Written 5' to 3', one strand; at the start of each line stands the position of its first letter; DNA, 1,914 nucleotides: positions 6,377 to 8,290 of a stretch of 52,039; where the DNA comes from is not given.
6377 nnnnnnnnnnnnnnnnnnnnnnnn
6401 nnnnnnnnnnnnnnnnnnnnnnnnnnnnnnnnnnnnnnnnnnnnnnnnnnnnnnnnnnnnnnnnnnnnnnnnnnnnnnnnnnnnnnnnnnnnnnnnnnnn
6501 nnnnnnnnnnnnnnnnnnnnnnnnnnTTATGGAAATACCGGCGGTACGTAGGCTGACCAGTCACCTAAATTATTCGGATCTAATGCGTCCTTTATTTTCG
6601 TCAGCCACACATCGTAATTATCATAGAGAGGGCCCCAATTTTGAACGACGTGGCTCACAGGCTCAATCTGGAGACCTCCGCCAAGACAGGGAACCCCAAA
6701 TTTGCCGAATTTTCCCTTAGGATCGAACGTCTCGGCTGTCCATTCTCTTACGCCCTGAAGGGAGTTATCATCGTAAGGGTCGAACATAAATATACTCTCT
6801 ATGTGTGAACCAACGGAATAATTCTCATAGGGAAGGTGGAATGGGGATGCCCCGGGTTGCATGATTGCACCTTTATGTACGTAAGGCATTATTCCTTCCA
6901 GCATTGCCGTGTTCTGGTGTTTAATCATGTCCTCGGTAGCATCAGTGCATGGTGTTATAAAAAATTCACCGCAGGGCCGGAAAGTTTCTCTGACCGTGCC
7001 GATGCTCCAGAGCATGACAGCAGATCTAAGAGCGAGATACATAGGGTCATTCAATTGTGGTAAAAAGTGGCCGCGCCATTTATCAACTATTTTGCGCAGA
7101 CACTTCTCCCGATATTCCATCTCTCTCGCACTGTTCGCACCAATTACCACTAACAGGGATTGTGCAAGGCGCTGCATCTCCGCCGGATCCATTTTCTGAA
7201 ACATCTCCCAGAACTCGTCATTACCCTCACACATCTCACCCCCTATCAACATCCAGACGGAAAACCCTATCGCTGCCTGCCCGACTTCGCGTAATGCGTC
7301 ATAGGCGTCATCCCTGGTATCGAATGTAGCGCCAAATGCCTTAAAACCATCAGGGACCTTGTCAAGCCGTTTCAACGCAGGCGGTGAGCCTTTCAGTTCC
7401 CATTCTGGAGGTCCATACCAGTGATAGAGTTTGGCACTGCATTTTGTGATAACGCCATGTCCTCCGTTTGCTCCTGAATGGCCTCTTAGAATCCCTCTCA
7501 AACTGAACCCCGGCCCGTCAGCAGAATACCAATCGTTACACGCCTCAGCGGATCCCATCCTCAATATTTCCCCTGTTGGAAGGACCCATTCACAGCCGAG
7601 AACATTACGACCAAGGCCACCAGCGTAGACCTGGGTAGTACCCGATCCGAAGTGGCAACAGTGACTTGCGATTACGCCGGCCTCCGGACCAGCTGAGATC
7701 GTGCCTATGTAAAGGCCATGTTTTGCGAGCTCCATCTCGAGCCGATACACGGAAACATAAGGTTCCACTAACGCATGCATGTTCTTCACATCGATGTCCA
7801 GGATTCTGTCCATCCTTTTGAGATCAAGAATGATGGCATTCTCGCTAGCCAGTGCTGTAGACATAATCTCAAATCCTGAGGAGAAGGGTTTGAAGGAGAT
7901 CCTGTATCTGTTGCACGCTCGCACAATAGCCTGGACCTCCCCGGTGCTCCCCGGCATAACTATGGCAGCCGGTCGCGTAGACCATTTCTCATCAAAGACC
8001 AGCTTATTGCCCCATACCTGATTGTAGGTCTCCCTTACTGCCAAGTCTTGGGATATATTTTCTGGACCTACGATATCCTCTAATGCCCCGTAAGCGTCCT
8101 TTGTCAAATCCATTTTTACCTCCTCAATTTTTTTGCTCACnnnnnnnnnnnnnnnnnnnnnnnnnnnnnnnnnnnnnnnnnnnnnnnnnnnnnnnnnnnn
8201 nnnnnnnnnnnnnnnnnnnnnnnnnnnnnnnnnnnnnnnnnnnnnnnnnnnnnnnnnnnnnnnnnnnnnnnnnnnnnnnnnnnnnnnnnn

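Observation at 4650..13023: An aromatic-sensor (DmpR/XylR-type) sigma-54 activator controls a module of two flavoproteins, a CCG Fe-S protein and EtfAB: a candidate ETF-coupled, possibly confurcating, dehydrogenase for an aromatic substrate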

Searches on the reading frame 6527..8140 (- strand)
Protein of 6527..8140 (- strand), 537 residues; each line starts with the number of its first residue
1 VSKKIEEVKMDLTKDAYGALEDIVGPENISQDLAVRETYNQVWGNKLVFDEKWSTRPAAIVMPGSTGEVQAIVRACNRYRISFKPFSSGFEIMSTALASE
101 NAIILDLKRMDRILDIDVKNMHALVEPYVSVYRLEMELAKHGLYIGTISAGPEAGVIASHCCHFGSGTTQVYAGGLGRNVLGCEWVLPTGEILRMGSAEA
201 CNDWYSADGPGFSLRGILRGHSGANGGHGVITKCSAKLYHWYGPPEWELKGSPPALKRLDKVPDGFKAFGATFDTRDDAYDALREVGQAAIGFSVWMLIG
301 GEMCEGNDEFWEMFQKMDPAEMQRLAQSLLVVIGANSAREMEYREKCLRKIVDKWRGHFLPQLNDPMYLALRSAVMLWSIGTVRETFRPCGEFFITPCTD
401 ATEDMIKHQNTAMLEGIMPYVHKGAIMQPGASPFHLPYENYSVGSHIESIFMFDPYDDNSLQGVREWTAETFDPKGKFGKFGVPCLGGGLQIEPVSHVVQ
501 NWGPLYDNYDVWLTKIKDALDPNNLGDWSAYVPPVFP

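Call 3: search_protein_families(library=pfam, proteins=[window:6527-8140:-], max_evalue=0.01)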
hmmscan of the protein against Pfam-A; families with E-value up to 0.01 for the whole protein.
window:6527-8140:- (537 aa): 1 family
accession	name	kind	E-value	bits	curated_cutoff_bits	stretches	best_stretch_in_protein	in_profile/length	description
PF01565.28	FAD_binding_4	-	2e-23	83.1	26.4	1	57-195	1-138/139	FAD binding domain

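Call 7: search_protein_families(library=ncbifam, proteins=[window:6527-8140:-], max_evalue=0.001)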
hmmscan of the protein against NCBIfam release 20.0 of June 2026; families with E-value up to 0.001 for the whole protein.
window:6527-8140:- (537 aa): 6 families
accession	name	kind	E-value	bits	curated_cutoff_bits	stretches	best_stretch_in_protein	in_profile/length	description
TIGR00387.1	glcD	equivalog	9e-19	67.6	567.9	1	60-238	1-170/413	glycolate oxidase subunit GlcD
NF008408.0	PRK11230.1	equivalog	1.4e-12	46.8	897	1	53-239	52-228/499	glycolate oxidase subunit GlcD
TIGR01678.1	FAD_lactone_ox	subfamily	2.4e-06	26.8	396.8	1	52-194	10-148/438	sugar 1,4-lactone oxidase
TIGR01679.1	bact_FAD_ox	subfamily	2.2e-05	23.5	292.25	1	55-197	10-145/419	FAD-linked oxidoreductase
NF053785.1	DcplphribOxDprE1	equivalog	0.00028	20.2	500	1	102-218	58-173/449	decaprenylphosphoryl-beta-D-ribose oxidase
NF049975.1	2HglutDHaseYdiJ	equivalog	0.0003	18.7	1350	1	55-194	50-191/1018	D-2-hydroxyglutarate dehydrogenase YdiJ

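Call 8: search_solved_structures(query=window:6527-8140:-, max_evalue=0.01)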
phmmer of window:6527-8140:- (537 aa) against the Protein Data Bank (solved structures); distinct sequences matched with E-value up to 0.01: 54.
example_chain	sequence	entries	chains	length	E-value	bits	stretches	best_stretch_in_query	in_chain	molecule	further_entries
8s7p_A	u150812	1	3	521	3.4e-16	62.4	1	50-217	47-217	Oxidoreductase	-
8s7s_A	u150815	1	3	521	2.4e-15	59.6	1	50-217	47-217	Oxidoreductase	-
8s7r_A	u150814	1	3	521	2.9e-15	59.4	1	50-217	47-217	Oxidoreductase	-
8s7w_A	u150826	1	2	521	3.6e-15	59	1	50-217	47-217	Oxidoreductase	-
8s7t_A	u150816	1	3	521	3.8e-15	59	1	50-217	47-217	Oxidoreductase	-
8s7q_A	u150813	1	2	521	4.8e-15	58.6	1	50-217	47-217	Oxidoreductase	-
8s7n_A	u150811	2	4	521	4.8e-15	58.6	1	50-217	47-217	Oxidoreductase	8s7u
8jdc_A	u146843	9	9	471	1.4e-14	57.1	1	12-239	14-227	Probable D-lactate dehydrogenase, mitochondrial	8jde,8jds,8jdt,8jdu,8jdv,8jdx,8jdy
8jdb_A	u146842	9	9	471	1.4e-14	57.1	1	12-239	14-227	Probable D-lactate dehydrogenase, mitochondrial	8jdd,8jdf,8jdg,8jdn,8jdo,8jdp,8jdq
9ffk_A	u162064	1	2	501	8e-13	51.3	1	42-217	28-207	FAD-binding oxidoreductase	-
9fge_A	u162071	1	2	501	9.6e-13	51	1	42-217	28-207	FAD-binding oxidoreductase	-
7pbg_A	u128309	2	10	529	6.4e-12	48.3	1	22-218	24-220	FAD-binding oxidoreductase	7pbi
9h40_A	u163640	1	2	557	6.7e-12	48.2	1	37-251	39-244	p-cresol methylhydroxylase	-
9qgz_A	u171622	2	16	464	1.5e-11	47.1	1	23-237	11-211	Glycolate oxidase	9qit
8bam_A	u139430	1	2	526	6.7e-11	44.9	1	55-198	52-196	Probable vanillyl-alcohol oxidase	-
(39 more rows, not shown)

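Call 10: find_homologous_proteins(query=window:6527-8140:-, max_evalue=0.00001)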
Query window:6527-8140:- (537 aa): 678 proteins with E <= 0.00001 among 8000 candidates; the best 120 are listed.
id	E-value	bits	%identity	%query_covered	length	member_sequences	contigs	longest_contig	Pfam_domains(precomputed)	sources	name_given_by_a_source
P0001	0.0e+0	1106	87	98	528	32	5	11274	PF01565.29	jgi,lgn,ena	jgi:glycolate oxidase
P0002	4.3e-296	1001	79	98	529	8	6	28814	PF01565.29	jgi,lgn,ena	jgi:glycolate oxidase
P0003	1.1e-262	891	71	98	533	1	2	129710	PF01565.29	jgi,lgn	-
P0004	3.5e-261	886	70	98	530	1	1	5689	PF01565.29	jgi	jgi:glycolate oxidase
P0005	9.5e-258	875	70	98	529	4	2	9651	PF01565.29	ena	-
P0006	2.2e-255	867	70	98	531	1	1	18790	PF01565.29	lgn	-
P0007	6.7e-255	865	70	98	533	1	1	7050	PF01565.29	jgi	jgi:glycolate oxidase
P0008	2.5e-254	864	68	98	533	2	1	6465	PF01565.29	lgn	-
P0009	2.3e-250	850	68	98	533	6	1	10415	PF01565.29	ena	-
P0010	3.7e-250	850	69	98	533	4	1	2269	PF01565.29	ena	-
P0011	3.1e-249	847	67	98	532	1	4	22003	PF01565.29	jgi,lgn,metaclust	metaclust:\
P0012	1.1e-246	838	68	98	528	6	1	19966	PF01565.29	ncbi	-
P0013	7.3e-244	829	66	98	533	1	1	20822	PF01565.29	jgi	jgi:glycolate oxidase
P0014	2.6e-243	827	66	98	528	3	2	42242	PF01565.29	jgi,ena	jgi:glycolate oxidase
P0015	1.6e-242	825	66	98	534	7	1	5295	PF01565.29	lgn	-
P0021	4.7e-230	783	63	98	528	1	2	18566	PF01565.29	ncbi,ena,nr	ncbi:MAG: FAD-binding oxidoreductase [Clostridia bacterium]|nr:FAD-binding oxidoreductase [Clostridi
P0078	1.3e-176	607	53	98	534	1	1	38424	PF01565.29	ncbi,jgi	ncbi:MAG: FAD-binding oxidoreductase [Syntrophorhabdales bacterium]|jgi:glycolate oxidase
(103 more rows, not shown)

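Call 11: find_encoding_contigs(protein=P0003, flank=10000, max_places=2)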
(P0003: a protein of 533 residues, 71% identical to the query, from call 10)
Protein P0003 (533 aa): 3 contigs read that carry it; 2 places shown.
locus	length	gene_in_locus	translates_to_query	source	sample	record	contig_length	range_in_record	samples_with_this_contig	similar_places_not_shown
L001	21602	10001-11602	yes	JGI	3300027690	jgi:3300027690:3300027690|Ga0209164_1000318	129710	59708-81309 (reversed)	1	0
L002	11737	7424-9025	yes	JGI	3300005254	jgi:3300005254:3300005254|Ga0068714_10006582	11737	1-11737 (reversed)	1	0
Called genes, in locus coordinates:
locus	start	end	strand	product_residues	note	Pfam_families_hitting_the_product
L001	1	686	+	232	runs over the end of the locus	PF09296:NUDIX-like, PF09297:Zn_ribbon_NUD, PF00293:NUDIX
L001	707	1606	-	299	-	PF11563:Protoglobin, PF06146:PsiE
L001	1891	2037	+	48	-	-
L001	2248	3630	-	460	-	PF13542:HTH_Tnp_ISL3 (weak), PF01610:DDE_Tnp_ISL3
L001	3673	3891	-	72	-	PF04986:Y2_Tnp (weak)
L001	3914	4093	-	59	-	-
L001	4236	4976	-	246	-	PF00378:ECH_1, PF16113:ECH_2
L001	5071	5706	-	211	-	PF03843:Slp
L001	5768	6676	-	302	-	PF00376:MerR, PF13411:MerR_1, PF00440:TetR_N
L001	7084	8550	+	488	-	PF01565:FAD_binding_4, PF02913:FAD-oxidase_C (faint)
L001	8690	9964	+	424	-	PF13183:Fer4_8 (weak), PF02754:CCG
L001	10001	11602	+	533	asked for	PF01565:FAD_binding_4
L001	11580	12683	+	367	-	PF01012:ETF, PF00766:ETF_alpha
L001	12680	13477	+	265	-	PF01012:ETF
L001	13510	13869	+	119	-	-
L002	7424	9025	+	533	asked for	PF01565:FAD_binding_4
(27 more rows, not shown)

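Call 12: find_encoding_contigs(protein=P0078, flank=10000, max_places=2)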
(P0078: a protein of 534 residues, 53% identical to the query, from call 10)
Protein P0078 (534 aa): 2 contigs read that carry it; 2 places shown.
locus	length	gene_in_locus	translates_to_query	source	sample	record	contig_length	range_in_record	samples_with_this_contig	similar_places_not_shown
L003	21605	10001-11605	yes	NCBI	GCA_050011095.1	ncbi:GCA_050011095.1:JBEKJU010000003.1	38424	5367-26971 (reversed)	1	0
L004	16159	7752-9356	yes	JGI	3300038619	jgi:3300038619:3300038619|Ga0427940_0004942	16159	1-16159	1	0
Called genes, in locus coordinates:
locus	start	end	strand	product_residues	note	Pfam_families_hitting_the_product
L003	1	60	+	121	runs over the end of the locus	PF04358:DsrC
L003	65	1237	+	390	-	PF00266:Aminotran_5, PF00155:Aminotran_1_2, PF01041:DegT_DnrJ_EryC1, PF01053:Cys_Met_Meta_PP (weak), PF01212:Beta_elim_lyase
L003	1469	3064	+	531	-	PF00501:AMP-binding, PF13193:AMP-binding_C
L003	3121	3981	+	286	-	PF02737:3HCDH_N, PF00725:3HCDH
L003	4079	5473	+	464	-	PF01796:OB_ChsH2_C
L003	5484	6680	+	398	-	PF00108:Thiolase_N, PF00109:ketoacyl-synt (faint), PF22691:Thiolase_C_1, PF02803:Thiolase_C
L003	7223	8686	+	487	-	PF01565:FAD_binding_4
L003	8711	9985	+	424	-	PF02754:CCG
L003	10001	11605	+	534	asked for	PF01565:FAD_binding_4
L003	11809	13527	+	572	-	PF02730:AFOR_N, PF01314:AFOR_C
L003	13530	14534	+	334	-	PF01012:ETF, PF00766:ETF_alpha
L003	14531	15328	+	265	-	PF01012:ETF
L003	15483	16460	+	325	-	PF13557:Phenol_MetA_deg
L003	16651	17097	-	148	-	-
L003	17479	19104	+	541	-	PF12729:4HB_MCP_1, PF00672:HAMP (weak), PF00015:MCPsignal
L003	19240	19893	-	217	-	PF12844:HTH_19 (weak), PF13560:HTH_31, PF01381:HTH_3, PF13443:HTH_26 (weak), PF05899:Cupin_3 (weak), PF07883:Cupin_2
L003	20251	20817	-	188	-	PF13560:HTH_31, PF01381:HTH_3, PF12844:HTH_19 (weak), PF13443:HTH_26 (weak), PF07883:Cupin_2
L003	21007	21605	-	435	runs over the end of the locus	PF02550:AcetylCoA_hydro, PF13336:AcetylCoA_hyd_C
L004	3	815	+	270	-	?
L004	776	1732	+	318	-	PF02826:2-Hacid_dh_C (weak), PF02737:3HCDH_N, PF00725:3HCDH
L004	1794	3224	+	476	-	PF01796:OB_ChsH2_C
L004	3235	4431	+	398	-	PF00108:Thiolase_N, PF00109:ketoacyl-synt (faint), PF22691:Thiolase_C_1, PF02803:Thiolase_C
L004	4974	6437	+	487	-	PF01565:FAD_binding_4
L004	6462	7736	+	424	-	PF02754:CCG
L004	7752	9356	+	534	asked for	PF01565:FAD_binding_4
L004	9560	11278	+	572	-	PF02730:AFOR_N, PF01314:AFOR_C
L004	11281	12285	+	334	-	PF01012:ETF, PF00766:ETF_alpha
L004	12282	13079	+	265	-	PF01012:ETF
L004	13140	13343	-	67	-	-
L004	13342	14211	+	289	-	PF13557:Phenol_MetA_deg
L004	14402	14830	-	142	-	-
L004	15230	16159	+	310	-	?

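Call 13: find_encoding_contigs(protein=P0021, flank=10000, max_places=2)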
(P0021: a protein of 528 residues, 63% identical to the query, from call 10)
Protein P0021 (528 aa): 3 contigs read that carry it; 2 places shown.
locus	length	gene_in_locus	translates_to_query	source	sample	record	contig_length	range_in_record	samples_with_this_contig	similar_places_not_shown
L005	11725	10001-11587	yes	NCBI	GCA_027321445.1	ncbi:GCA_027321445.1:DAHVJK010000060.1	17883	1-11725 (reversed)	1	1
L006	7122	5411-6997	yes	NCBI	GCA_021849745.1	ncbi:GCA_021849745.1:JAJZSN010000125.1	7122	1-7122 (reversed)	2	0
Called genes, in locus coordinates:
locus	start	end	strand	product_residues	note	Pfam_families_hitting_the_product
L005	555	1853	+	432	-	PF01964:ThiC_Rad_SAM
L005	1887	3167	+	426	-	PF01964:ThiC_Rad_SAM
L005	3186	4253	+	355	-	PF02277:DBI_PRT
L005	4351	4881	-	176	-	PF03483:B3_4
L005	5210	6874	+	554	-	PF01590:GAF (weak), PF00158:Sigma54_activat, PF14532:Sigma54_activ_2, PF07724:AAA_2 (faint), PF07728:AAA_5, PF25601:AAA_lid_14, PF02954:HTH_8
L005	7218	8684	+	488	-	PF01565:FAD_binding_4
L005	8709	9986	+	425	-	PF13183:Fer4_8 (weak), PF02754:CCG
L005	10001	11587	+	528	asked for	PF01565:FAD_binding_4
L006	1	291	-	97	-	PF03483:B3_4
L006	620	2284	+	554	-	PF01590:GAF (weak), PF00158:Sigma54_activat, PF14532:Sigma54_activ_2, PF07724:AAA_2 (faint), PF07728:AAA_5, PF25601:AAA_lid_14, PF02954:HTH_8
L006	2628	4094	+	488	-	PF01565:FAD_binding_4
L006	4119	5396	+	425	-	PF13183:Fer4_8 (weak), PF02754:CCG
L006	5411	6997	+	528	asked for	PF01565:FAD_binding_4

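Call 35: find_related_loci(query=A1, collection=genome_contigs, flank=10000)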
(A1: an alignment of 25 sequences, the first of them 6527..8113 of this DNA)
Query A1 (528 aa) in genome_contigs; peptide patterns used: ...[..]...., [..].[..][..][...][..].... (x = any residue, [..] = any of these).
113 stretches matched a pattern; 79 encode a relative of the query (tblastn E <= 1e-3); 79 distinct loci.
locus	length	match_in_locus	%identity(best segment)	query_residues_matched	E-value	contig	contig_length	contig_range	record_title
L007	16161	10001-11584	87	1-528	0e+0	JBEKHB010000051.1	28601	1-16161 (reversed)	MAG: Syntrophorhabdales bacterium isolate SPRUCE 267 SPRUCE_267_51, whole genome shotgun sequence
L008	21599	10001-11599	68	1-528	0e+0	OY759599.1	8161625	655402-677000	MAG: Desulfatiglandales bacterium isolate ef928343-fb2c-4ac1-bd77-a4af7a033044 genome assembly, chromosome: 1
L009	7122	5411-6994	63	1-528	0e+0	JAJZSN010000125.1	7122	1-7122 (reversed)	MAG: Bacillota bacterium isolate SKS3.bin3 NODE_17944_length_7122_cov_1.882916, whole genome shotgun sequence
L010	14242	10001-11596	58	1-528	0e+0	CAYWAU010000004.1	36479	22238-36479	MAG TPA_asm: uncultured Dehalococcoidaceae bacterium isolate binchicken_co100_127 genome assembly, contig: NODE_1659_len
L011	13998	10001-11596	56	1-528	0e+0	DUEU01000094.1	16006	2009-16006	MAG TPA_asm: Dehalococcoidia bacterium isolate W111 Contig94, whole genome shotgun sequence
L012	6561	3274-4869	58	1-528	0e+0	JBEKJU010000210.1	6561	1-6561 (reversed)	MAG: Syntrophorhabdales bacterium isolate SPRUCE 330 SPRUCE_330_210, whole genome shotgun sequence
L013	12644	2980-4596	57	1-528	0e+0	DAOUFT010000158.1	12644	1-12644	MAG TPA_asm: Dehalococcoidia bacterium isolate R24_101 k131_1845937, whole genome shotgun sequence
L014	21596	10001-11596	58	1-528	0e+0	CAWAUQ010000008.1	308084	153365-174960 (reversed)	MAG: uncultured delta proteobacterium isolate MFD03899.bin.2.116 genome assembly, contig: contig_2801, whole genome shot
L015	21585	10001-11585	91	1-528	0e+0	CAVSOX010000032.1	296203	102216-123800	MAG: uncultured delta proteobacterium isolate MFD01476.bin.2.15 genome assembly, contig: contig_9969, whole genome shotg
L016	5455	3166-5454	54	1-528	0e+0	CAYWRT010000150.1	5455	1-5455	MAG TPA_asm: uncultured Dehalococcoidaceae bacterium isolate SRP214966_co4_508 genome assembly, contig: NODE_21941_lengt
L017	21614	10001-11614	52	1-528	2e-178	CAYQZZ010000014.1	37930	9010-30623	MAG TPA_asm: uncultured Dehalococcoidaceae bacterium isolate binchicken_co103_286 genome assembly, contig: NODE_865_leng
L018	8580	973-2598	52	1-528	5e-178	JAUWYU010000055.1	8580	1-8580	MAG: Dehalococcoidia bacterium isolate CSMAG_2718 CSMAG_2718_k141_152944_length_8580_cov_14.6665, whole genome shotgun s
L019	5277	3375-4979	52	1-528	0e+0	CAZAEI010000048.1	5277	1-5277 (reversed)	MAG TPA_asm: uncultured archaeon isolate binchicken_co116_293 genome assembly, contig: NODE_19737_length_5277_cov_10.686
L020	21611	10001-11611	51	1-528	2e-176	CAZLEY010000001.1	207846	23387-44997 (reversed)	MAG TPA_asm: uncultured Dehalococcoidaceae bacterium isolate binchicken_co228_510 genome assembly, contig: NODE_10_lengt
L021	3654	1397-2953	54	1-514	0e+0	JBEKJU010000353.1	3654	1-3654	MAG: Syntrophorhabdales bacterium isolate SPRUCE 330 SPRUCE_330_353, whole genome shotgun sequence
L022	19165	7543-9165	52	1-528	4e-175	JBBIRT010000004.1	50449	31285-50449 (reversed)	MAG: Deltaproteobacteria bacterium isolate SLS170214_bin_356 NODE_868_length_50449_cov_4.828690, whole genome shotgun se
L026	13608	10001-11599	52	1-528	2e-173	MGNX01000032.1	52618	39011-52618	MAG: Chloroflexi bacterium RBG_16_60_22 RBG_16_scaffold_19823, whole genome shotgun sequence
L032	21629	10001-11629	51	1-528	4e-170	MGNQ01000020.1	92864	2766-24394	MAG: Chloroflexi bacterium RBG_16_56_11 RBG_16_scaffold_1913, whole genome shotgun sequence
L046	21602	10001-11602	53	1-528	6e-170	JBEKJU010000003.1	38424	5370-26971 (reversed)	MAG: Syntrophorhabdales bacterium isolate SPRUCE 330 SPRUCE_330_3, whole genome shotgun sequence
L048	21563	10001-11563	39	1-525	5e-103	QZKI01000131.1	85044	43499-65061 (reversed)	MAG: Candidatus Abyssobacteria bacterium SURF_17 Ga0104751_1000251, whole genome shotgun sequence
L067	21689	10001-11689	31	3-527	6e-65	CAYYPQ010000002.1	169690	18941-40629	MAG TPA_asm: uncultured Desulfobacteraceae bacterium isolate binchicken_co129_900 genome assembly, contig: NODE_77_lengt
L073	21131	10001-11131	36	6-382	5e-57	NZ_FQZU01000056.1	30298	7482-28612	Desulfatibacillum alkenivorans DSM 16219, whole genome shotgun sequence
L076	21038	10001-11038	35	3-348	4e-54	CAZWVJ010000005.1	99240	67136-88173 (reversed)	MAG TPA_asm: uncultured Syntrophomonadaceae bacterium isolate SRP201947_co1_104 genome assembly, contig: NODE_12_length_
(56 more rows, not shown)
